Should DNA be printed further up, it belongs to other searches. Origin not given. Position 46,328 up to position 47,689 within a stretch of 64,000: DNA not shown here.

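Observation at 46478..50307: Tandem segmental duplication of a secreted pentapeptide-repeat protein gene flanking a decayed multiheme cytochrome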

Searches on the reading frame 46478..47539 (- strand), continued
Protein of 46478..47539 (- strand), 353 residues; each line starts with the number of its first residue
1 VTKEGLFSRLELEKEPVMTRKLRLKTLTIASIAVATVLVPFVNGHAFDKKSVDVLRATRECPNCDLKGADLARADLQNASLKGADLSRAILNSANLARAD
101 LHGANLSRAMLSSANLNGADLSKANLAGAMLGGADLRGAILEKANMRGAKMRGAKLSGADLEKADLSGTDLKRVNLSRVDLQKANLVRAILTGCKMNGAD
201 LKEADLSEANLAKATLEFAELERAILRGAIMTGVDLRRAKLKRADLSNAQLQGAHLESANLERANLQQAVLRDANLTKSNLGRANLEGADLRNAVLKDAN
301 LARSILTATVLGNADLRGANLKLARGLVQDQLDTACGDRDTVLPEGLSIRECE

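Call 34: find_encoding_contigs(protein=P0129, flank=8000, max_places=4)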
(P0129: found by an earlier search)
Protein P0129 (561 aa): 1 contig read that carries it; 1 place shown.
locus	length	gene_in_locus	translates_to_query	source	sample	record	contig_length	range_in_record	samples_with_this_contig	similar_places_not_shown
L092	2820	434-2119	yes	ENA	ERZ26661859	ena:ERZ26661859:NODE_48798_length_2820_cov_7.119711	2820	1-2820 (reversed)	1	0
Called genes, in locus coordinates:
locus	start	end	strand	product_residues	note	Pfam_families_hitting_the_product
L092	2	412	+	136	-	?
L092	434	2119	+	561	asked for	PF00115:COX1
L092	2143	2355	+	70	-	-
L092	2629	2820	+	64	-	?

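Call 38: list_cluster_members(proteins=[window:46481-47539:-, window:49094-50152:-, window:46481-47491:-, window:49094-50104:-, window:48291-48635:-, window:50378-50587:-])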
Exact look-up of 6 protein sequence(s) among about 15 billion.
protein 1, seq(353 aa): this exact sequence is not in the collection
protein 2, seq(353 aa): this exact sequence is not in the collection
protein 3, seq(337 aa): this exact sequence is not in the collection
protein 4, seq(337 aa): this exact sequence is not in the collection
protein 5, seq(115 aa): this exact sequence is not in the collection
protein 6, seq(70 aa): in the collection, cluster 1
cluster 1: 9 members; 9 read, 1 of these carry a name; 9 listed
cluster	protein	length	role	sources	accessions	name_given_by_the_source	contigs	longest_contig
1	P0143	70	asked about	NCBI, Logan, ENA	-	-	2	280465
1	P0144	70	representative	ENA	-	-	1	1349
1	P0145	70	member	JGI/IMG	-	hypothetical protein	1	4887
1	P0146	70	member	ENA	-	-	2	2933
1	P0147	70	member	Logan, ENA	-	-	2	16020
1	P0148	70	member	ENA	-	-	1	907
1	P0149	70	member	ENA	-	-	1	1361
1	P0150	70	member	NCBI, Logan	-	-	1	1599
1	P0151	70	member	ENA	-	-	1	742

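Call 40: search_dna_similar(query=window:46478-47488:-, collection=plasmids, mode=protein, max_rows=10)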
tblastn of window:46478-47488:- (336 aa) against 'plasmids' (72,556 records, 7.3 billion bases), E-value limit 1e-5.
In 1 record(s) the limit of 40 matching pieces per record was reached: places in those records are undercounted.
Records with a match: 4589; places in all: 9120; records where one place covers at least 80% of the query: 2075.
Best place of each record, by identity: <60% 4589.
By first word of the organism name: Klebsiella 1789; Escherichia 886; Enterobacter 407; Salmonella 322; Citrobacter 128; Streptomyces 75; Pseudomonas 73; Proteus 67; Aeromonas 66; Shigella 65; and 150 more.
By predicted mobility (MOB-suite, as given by PLSDB): conjugative 2830; non-mobilizable 1045; mobilizable 714.
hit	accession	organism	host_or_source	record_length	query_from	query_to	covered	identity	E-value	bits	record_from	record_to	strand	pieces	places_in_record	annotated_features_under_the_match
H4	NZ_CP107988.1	Streptomyces canus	-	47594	9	332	96%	40.1%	2e-39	155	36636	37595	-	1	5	pentapeptide repeat-containing protein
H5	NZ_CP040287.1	Nostoc sp. C057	Phaeoceros,pure culture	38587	43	305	78%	47.7%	6e-26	228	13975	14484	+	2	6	pentapeptide repeat-containing protein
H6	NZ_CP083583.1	Kovacikia minuta CCNUW1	cell culture,fresh water lake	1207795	20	330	93%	39.9%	2e-20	188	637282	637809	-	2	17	record has no annotation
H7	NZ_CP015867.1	Streptomyces parvulus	-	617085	44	333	86%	42.6%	2e-23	168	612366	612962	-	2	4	pentapeptide repeat-containing protein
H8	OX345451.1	Salmonella enterica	-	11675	48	304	76%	47.7%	4e-16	163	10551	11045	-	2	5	CDS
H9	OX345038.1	Salmonella enterica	Gallus gallus,Hen feces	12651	48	304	76%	47.7%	4e-16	163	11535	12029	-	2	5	CDS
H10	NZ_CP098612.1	Phormidium yuhuli AB48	Cell culture,Photobioreactor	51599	47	305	77%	47.3%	5e-23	204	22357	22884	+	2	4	pentapeptide repeat-containing protein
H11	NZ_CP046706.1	Nostoc sp. ATCC 53789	-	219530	51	304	76%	47.9%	6e-20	180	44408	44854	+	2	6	pentapeptide repeat-containing protein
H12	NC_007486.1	Rhodococcus erythropolis PR4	seawater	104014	9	305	88%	41.0%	2e-34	140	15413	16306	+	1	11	pentapeptide repeat-containing protein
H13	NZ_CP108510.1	Streptomyces sp. NBC_01237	-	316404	3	324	96%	37.7%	2e-12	139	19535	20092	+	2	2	pentapeptide repeat-containing protein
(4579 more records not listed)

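Call 41: find_related_loci(query=window:46478-47488:-, collection=metagenome_contigs, flank=10000)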
Query window:46478-47488:- (336 aa) in metagenome_contigs; peptide patterns used: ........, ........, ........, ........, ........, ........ (x = any residue, [..] = any of these).
149 stretches matched a pattern; 20 encode a relative of the query (tblastn E <= 1e-3); 20 distinct loci.
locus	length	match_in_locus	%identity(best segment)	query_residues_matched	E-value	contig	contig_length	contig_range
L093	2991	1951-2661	42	89-335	4e-44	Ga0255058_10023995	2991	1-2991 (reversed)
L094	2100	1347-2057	42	89-335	3e-43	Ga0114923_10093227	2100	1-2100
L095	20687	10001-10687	36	44-335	3e-31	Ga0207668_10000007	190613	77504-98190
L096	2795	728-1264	41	46-336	4e-25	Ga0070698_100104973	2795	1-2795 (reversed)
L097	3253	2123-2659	41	46-336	7e-25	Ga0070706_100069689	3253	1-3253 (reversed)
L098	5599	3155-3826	42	46-304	1e-24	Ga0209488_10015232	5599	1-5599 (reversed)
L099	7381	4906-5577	42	46-304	1e-24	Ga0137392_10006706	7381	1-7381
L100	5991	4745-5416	42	46-304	1e-24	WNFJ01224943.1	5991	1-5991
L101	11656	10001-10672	42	46-304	1e-24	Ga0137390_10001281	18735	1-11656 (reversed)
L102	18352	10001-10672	42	46-304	2e-24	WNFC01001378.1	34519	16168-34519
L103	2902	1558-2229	42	46-304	1e-24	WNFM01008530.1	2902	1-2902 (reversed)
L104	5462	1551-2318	35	67-335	5e-24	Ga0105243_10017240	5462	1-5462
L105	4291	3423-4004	40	46-269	4e-19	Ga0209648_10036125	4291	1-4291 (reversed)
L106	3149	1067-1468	38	28-335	7e-17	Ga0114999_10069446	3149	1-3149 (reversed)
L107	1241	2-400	46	46-284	4e-15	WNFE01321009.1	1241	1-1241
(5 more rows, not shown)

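Call 43: search_protein_families(library=ncbifam, proteins=[window:46478-47488:-], max_evalue=0.001)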
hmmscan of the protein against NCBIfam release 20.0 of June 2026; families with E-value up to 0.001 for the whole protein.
window:46478-47488:- (336 aa): 18 families
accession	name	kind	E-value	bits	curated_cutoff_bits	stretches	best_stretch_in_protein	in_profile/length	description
NF052603.1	penta_Alr5209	equivalog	1.9e-52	176.2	125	5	181-261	17-97/113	Alr5209 family pentapeptide repeat protein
NF011743.0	PRK15196.1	equivalog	2.4e-52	178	354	3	112-285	152-325/350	type III secretion system effector PipB2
NF047416.1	penta_HetL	equivalog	9.5e-52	175.6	260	2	46-214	37-208/218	heterocyst differentiation pentapeptide repeat protein HetL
NF033086.2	penta_rpt_Qnr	equivalog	6.1e-41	140.5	240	3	143-307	6-176/211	Qnr family pentapeptide repeat protein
NF011744.0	PRK15197.1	equivalog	2e-36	125.6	274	3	128-232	155-259/291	SPI-2 type III secretion system effector PipB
NF000056.3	penta_rpt_QnrS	exception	1e-24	87.4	460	2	46-177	56-187/218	QnrS family quinolone resistance pentapeptide repeat protein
NF000420.1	penta_rpt_QnrB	exception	1.9e-24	86.8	460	2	50-233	16-200/214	QnrB family quinolone resistance pentapeptide repeat protein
NF000139.2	penta_rpt_QnrD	exception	2.7e-23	83.1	425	3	79-232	46-199/214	QnrD family quinolone resistance pentapeptide repeat protein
NF000071.4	penta_rpt_QnrA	exception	3.7e-22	79.2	450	2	44-164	89-199/218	QnrA family quinolone resistance pentapeptide repeat protein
NF000349.1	mfpA_AE000516.2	equivalog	4.4e-22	78.8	360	4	134-216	79-161/183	pentapeptide repeat protein MfpA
NF000421.1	penta_rpt_QnrVC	exception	8.5e-20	71.6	460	2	47-178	52-188/218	QnrVC family quinolone resistance pentapeptide repeat protein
NF038182.1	penta_rpt_SmQnr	exception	8.9e-20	71.4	460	2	46-168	89-203/215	SmQnr family pentapeptide repeat protein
NF012152.0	penta_rpt_QnrC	exception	2.7e-18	66.8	500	2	157-304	31-179/221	QnrC family quinolone resistance pentapeptide repeat protein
NF012151.0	penta_rpt_QnrAS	exception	4.5e-18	66.1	490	2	140-305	14-180/218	QnrAS family quinolone resistance pentapeptide repeat protein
NF033375.2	penta_rpt_QnrE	exception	1.3e-16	61.2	480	2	55-161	92-198/214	QnrE family quinolone resistance pentapeptide repeat protein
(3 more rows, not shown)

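Call 47: find_encoding_contigs(protein=P0146, flank=5000, max_places=6)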
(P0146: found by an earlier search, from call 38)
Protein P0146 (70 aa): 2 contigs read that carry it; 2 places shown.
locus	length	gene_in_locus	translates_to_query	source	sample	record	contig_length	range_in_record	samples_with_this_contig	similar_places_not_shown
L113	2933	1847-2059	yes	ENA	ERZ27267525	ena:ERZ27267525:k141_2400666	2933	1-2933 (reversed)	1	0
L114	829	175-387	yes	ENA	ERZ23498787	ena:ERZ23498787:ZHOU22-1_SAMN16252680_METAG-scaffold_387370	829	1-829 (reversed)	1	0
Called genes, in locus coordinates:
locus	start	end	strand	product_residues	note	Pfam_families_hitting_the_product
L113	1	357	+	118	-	?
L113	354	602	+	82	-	PF07330:DUF1467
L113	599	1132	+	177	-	PF03352:Adenine_glyco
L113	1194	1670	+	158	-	PF12802:MarR_2, PF01047:MarR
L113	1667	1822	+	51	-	-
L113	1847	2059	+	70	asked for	-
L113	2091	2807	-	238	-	-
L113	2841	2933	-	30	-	?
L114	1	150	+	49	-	?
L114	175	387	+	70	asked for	-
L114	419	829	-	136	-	?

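Call 48: find_encoding_contigs(protein=P0143, flank=6000, max_places=6)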
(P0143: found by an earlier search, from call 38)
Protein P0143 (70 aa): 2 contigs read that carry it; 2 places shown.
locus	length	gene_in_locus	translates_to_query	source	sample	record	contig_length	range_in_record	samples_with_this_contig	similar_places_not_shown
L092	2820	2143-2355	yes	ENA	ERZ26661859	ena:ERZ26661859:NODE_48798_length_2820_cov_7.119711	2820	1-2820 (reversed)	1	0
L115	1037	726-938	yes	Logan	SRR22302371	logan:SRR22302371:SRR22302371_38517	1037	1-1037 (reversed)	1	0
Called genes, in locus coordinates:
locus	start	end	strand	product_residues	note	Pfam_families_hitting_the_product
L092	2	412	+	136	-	?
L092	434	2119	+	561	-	PF00115:COX1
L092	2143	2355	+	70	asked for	-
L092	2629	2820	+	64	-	?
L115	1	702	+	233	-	?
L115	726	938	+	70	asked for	-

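Call 65: predict_structure(protein=window:46478-47488:-)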
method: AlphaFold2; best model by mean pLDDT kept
length: 336 residues; sequences in the alignment: 1
mean_pLDDT: 40.9   pTM: 0.24
mean pLDDT of the five models: 40.9, 39.3, 35.8, 34.8, 32.4
residues with pLDDT >= 90: 0; 70-90: 0; 50-70: 38; < 50: 298
segments of 3 or more residues with pLDDT < 50: 1-98, 103-123, 125-128, 136-138, 155-244, 247-249, 251-254, 256-275, 281-303, 318-328, 330-336
pLDDT, mean of each block of 10 residues (from residue 1): 35 35 29 34 35 35 38 39 36 43 43 37 47 50 50 46 43 41 35 33 37 32 33 39 47 47 43 48 47 42 50 50 46 46
secondary structure, 60 per line:
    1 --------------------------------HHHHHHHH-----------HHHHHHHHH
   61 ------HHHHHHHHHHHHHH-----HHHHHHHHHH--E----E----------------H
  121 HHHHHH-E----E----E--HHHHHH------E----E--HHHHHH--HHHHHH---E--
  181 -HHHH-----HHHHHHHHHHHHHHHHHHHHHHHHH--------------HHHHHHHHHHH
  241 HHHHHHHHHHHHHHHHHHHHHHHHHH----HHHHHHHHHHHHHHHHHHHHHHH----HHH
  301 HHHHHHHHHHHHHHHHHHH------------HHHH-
elements in order: H33-40 H52-60 H67-80 H86-95 H120-126 H141-146 H161-166 H169-174 H182-185 H191-215 H230-266 H271-293 H298-319 H332-335

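Call 74: predict_structure(alignment_id=A2)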
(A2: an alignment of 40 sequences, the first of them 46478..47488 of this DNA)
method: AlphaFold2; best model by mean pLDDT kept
length: 336 residues; sequences in the alignment: 40
mean_pLDDT: 91.3   pTM: 0.83
mean pLDDT of the five models: 91.3, 91.2, 90.9, 89.6, 89.6
residues with pLDDT >= 90: 282; 70-90: 18; 50-70: 16; < 50: 20
segments of 3 or more residues with pLDDT < 50: 1-3, 14-28
pLDDT, mean of each block of 10 residues (from residue 1): 50 48 46 74 89 94 96 96 97 96 96 78 95 93 96 95 98 98 98 98 99 98 99 99 99 99 99 99 99 98 98 97 98 92
secondary structure, 60 per line:
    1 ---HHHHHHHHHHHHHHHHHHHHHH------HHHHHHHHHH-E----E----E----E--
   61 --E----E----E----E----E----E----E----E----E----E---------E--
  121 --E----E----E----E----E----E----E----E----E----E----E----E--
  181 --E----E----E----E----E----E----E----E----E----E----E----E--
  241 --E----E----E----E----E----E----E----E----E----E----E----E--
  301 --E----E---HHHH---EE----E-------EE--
elements in order: H4-25 H32-41 H312-315
